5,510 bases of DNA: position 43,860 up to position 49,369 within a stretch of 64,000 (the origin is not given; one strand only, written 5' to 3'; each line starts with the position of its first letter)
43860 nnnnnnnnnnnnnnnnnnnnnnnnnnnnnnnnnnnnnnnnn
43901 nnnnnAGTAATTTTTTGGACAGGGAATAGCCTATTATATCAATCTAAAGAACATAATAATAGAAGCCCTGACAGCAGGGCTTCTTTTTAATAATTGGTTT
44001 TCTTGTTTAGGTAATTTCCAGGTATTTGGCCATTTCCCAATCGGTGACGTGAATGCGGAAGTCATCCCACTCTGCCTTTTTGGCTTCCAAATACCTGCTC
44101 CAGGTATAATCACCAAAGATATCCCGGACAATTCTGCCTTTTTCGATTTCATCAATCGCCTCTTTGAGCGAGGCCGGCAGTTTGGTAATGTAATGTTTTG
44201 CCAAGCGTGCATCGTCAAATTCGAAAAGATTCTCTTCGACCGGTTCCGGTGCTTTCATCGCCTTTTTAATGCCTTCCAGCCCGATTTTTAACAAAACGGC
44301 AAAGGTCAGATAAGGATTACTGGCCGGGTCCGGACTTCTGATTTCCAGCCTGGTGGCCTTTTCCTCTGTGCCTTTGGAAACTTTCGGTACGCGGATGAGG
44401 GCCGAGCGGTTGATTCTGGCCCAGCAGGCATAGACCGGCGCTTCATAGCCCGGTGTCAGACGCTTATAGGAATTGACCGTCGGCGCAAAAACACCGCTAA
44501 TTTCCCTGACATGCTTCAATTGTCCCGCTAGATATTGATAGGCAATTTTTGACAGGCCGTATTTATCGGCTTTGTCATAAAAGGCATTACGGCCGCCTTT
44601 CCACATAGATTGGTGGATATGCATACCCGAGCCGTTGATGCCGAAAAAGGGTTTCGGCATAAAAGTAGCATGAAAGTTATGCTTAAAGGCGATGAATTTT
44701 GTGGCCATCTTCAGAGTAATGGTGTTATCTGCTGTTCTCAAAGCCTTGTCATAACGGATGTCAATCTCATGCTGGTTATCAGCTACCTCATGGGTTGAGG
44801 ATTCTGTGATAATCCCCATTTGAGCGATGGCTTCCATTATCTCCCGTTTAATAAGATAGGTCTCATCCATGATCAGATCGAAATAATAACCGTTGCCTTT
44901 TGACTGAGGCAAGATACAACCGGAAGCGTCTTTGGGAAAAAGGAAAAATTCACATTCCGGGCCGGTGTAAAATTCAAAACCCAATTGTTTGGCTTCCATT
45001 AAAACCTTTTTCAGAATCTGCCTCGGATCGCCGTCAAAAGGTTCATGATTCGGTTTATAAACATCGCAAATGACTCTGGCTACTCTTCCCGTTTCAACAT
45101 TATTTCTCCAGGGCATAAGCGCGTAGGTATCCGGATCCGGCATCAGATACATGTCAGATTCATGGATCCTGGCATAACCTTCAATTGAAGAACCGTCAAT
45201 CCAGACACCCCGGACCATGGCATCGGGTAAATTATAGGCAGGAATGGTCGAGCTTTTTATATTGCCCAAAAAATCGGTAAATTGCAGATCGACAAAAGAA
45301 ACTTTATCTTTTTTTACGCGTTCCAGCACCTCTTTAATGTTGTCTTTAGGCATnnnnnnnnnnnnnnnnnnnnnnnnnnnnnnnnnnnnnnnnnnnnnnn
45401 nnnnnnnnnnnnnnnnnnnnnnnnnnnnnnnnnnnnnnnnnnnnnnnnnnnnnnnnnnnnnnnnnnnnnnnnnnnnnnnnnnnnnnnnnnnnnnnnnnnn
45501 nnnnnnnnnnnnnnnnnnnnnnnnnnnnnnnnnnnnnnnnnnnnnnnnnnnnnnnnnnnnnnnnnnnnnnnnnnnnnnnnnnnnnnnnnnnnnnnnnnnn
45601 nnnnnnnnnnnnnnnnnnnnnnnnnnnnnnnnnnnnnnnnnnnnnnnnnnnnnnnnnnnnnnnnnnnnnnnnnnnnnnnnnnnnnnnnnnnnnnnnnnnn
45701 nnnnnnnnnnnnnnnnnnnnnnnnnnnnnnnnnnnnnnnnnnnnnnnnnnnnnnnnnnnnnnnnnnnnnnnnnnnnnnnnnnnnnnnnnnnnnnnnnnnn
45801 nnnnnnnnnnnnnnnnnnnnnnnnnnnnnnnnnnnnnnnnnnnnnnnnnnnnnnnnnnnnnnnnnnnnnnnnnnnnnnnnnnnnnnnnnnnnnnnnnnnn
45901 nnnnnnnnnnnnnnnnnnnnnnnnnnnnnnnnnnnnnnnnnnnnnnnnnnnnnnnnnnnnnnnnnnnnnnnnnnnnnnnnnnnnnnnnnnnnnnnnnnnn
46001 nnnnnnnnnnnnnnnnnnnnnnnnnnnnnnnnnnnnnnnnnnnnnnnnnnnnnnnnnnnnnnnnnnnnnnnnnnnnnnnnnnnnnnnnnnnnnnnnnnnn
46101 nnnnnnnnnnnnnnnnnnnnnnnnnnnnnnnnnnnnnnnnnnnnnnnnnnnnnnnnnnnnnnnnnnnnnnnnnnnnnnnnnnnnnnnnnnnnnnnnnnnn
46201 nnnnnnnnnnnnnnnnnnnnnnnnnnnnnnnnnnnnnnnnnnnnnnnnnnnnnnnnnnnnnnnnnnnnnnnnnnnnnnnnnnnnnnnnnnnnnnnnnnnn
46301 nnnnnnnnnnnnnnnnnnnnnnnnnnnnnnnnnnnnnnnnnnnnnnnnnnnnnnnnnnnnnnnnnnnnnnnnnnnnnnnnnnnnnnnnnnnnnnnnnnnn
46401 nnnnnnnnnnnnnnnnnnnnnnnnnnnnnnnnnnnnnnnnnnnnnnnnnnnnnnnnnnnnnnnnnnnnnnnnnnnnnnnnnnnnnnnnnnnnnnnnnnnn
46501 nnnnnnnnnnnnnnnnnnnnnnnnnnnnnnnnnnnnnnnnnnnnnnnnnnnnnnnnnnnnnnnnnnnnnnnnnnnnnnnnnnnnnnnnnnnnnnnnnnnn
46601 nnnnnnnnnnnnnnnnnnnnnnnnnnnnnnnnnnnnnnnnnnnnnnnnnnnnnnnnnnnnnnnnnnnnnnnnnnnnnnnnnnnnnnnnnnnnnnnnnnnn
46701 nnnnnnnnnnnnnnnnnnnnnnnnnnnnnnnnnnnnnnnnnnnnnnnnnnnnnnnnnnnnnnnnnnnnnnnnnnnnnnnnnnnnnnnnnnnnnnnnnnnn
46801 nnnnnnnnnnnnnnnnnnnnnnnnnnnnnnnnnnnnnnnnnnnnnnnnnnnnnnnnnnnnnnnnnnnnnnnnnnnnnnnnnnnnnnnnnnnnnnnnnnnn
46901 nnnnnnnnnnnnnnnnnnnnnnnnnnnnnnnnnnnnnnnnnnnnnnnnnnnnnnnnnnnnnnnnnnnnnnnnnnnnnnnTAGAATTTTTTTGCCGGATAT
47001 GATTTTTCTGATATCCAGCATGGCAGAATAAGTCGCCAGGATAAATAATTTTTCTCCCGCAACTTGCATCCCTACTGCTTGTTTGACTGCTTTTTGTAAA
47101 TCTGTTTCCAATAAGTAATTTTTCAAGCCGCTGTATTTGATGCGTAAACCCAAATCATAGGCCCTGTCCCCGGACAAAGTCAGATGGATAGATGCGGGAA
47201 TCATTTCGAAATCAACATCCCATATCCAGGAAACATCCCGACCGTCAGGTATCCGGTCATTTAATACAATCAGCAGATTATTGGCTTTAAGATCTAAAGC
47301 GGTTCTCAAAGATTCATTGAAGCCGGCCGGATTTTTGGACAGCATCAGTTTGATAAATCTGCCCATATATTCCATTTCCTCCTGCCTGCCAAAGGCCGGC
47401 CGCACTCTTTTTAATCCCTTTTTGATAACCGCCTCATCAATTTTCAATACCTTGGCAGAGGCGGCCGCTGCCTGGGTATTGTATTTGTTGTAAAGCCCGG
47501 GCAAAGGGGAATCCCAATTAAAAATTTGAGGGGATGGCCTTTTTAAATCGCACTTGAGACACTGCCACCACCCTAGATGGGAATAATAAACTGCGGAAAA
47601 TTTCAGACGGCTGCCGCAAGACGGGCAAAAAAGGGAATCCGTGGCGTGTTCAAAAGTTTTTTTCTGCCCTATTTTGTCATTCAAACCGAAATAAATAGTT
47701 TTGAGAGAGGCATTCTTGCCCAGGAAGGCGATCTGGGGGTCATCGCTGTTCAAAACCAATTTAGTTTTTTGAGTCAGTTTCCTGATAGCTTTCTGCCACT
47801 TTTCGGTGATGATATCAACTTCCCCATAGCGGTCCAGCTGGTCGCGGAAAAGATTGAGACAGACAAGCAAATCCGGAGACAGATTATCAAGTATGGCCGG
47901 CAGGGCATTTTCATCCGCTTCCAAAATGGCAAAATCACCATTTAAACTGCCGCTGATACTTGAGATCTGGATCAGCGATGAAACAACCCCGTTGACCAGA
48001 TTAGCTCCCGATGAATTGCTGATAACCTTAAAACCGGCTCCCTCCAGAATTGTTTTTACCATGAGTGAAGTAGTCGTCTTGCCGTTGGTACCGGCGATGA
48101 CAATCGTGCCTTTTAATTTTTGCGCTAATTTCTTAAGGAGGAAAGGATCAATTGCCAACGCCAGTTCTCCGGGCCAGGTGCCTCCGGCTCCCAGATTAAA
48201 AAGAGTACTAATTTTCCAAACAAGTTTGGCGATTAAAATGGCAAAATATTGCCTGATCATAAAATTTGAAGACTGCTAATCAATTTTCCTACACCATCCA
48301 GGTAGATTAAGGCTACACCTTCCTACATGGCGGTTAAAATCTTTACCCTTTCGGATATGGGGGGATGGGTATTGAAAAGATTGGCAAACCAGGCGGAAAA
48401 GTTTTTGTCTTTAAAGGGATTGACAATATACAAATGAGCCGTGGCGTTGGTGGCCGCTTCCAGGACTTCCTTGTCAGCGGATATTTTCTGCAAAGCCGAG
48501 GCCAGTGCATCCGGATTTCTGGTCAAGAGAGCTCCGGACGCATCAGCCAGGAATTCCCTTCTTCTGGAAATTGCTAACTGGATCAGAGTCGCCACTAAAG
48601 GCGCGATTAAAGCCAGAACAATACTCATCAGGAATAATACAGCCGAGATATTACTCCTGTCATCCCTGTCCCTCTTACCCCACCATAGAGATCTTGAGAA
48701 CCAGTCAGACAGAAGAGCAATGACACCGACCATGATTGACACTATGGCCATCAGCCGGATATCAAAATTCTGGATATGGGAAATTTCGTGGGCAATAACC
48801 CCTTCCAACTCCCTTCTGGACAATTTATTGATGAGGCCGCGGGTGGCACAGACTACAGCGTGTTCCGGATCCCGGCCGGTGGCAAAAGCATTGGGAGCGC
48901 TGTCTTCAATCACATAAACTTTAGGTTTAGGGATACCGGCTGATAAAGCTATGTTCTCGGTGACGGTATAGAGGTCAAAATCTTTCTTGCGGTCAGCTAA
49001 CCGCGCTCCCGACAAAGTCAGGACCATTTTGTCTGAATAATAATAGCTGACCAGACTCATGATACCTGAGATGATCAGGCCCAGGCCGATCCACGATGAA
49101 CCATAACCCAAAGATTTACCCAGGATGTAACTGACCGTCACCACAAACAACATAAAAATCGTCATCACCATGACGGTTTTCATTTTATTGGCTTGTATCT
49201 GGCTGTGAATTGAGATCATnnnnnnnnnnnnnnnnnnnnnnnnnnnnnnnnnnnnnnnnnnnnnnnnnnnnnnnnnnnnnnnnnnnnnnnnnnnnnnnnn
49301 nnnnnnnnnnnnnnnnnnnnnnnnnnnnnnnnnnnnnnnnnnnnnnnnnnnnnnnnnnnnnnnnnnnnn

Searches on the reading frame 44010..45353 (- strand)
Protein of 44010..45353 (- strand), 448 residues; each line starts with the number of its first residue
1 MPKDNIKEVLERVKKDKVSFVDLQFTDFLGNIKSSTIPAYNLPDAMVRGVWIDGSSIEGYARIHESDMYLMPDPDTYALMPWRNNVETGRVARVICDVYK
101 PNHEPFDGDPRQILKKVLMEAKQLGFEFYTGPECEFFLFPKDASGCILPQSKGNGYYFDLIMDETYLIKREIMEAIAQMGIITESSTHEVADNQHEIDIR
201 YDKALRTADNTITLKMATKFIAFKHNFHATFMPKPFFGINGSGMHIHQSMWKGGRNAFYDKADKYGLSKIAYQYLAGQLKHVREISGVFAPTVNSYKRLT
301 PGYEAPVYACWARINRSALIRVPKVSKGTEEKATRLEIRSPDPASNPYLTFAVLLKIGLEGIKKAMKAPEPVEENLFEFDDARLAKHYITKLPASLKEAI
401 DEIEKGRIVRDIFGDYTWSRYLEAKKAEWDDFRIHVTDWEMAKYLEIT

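Call 65: search_protein_families(library=pfam, proteins=[window:44010-45353:-], max_evalue=0.0001)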
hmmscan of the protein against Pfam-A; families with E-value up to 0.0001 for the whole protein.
window:44010-45353:- (448 aa): 2 families
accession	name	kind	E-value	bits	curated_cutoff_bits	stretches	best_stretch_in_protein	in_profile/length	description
PF00120.29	Gln-synt_C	-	6.7e-119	397.4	24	1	108-444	2-344/344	Glutamine synthetase, catalytic domain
PF03951.24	Gln-synt_N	-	1.8e-29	101.6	33.4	1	17-101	1-82/82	Glutamine synthetase, beta-Grasp domain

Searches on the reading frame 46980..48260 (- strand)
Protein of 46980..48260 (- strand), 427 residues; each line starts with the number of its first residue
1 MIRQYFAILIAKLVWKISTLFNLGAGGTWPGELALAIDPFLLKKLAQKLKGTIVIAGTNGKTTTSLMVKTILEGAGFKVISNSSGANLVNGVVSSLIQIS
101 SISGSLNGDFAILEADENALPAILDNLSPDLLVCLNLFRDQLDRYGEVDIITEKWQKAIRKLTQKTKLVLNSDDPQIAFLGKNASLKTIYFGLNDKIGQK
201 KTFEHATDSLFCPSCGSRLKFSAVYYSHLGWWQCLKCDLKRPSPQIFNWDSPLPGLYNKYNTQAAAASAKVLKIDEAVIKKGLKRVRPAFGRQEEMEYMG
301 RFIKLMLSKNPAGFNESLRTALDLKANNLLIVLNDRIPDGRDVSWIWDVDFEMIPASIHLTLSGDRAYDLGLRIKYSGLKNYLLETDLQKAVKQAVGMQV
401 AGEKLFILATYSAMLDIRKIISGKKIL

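Call 65: search_protein_families(library=pfam, proteins=[window:46980-48260:-], max_evalue=0.0001)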
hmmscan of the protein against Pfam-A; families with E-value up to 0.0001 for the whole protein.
window:46980-48260:- (427 aa): 2 families
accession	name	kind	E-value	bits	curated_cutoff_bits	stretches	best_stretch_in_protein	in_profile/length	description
PF08353.15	MurT_C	-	1.2e-28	99.7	25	1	307-414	1-110/110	MurT ligase C-terminal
PF08245.18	Mur_ligase_M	-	8.4e-16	59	24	1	55-268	1-199/200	Mur ligase middle domain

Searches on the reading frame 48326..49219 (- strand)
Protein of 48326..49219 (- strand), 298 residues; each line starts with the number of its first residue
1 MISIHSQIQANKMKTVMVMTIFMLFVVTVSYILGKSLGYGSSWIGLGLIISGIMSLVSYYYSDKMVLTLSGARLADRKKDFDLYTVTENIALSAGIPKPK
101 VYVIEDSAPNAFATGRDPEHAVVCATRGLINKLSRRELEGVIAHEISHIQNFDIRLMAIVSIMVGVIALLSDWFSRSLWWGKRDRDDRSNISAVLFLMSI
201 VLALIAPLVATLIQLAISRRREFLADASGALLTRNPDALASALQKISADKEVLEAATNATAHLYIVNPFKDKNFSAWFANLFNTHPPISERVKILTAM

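Call 65: search_protein_families(library=pfam, proteins=[window:48326-49219:-], max_evalue=0.0001)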
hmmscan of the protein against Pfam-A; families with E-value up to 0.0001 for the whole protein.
window:48326-49219:- (298 aa): 1 family
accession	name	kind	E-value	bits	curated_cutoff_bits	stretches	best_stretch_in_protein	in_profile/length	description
PF01435.24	Peptidase_M48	-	4e-33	115.2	20.3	1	80-297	4-184/186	Peptidase family M48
